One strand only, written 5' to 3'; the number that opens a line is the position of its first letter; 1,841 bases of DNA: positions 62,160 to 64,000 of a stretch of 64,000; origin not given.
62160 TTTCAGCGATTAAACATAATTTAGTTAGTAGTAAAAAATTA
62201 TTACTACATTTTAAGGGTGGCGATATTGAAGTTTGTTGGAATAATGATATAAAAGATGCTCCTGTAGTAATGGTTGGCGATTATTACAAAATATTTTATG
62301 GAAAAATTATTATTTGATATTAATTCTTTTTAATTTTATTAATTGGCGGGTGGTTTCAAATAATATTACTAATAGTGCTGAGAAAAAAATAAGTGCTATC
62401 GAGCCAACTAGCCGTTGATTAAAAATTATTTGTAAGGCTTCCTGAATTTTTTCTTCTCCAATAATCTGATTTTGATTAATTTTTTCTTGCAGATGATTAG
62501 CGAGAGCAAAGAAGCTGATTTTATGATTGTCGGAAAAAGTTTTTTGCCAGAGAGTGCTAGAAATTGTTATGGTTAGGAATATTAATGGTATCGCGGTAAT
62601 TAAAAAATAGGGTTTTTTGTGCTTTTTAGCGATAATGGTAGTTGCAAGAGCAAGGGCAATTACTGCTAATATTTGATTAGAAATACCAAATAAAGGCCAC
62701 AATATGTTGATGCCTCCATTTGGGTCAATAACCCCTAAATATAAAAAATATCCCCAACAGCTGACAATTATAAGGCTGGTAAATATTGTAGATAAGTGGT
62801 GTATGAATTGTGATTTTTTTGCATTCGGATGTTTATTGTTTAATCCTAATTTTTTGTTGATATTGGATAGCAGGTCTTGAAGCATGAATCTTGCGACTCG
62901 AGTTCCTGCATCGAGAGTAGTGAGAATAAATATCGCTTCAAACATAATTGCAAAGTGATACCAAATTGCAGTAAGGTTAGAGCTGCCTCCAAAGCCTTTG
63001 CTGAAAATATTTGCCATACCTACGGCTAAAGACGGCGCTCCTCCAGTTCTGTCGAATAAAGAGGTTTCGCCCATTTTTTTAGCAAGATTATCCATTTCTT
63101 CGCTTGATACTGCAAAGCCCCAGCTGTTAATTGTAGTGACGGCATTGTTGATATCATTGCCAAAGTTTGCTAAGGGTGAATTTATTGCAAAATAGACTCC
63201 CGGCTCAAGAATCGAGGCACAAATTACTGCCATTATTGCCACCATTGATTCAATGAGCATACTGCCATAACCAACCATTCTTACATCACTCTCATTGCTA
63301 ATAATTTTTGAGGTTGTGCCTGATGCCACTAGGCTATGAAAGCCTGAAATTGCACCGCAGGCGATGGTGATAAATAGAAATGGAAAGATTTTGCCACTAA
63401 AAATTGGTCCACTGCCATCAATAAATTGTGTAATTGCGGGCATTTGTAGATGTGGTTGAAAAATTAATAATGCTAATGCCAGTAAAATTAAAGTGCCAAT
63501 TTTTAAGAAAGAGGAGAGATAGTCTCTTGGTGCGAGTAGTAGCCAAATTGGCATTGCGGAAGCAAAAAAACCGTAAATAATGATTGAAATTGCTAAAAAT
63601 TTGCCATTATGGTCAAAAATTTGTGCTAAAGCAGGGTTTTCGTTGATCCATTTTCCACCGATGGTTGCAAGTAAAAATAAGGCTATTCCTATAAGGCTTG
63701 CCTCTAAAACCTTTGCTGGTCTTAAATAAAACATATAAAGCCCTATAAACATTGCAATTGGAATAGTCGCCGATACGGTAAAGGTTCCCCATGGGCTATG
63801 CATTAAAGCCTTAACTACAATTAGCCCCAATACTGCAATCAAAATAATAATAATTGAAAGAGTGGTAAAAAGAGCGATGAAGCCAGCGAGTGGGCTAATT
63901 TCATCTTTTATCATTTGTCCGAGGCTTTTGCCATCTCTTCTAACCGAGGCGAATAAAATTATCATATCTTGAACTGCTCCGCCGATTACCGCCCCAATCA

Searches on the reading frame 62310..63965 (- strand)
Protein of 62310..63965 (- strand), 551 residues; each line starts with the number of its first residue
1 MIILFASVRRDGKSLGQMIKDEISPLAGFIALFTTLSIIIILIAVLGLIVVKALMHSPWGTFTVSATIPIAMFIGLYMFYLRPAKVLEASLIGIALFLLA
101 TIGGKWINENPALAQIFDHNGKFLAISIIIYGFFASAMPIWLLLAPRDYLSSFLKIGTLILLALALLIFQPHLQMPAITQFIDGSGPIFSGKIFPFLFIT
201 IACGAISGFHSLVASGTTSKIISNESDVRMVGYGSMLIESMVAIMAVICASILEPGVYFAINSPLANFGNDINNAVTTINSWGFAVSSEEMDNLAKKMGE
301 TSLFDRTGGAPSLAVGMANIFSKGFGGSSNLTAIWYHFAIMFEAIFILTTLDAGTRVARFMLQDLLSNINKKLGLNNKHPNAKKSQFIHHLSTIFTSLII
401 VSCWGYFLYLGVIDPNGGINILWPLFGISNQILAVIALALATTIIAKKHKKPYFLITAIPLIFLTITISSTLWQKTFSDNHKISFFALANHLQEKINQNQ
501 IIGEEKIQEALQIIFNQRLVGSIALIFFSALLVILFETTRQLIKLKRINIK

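Call 40: search_protein_families(library=pfam, proteins=[window:62310-63965:-], max_evalue=0.0001)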
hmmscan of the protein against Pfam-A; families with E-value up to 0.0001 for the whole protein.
window:62310-63965:- (551 aa): 1 family
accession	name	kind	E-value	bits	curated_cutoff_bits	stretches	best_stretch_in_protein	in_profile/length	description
PF02554.20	CstA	-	6.2e-181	603.3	27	1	1-467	101-556/560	Carbon starvation protein CstA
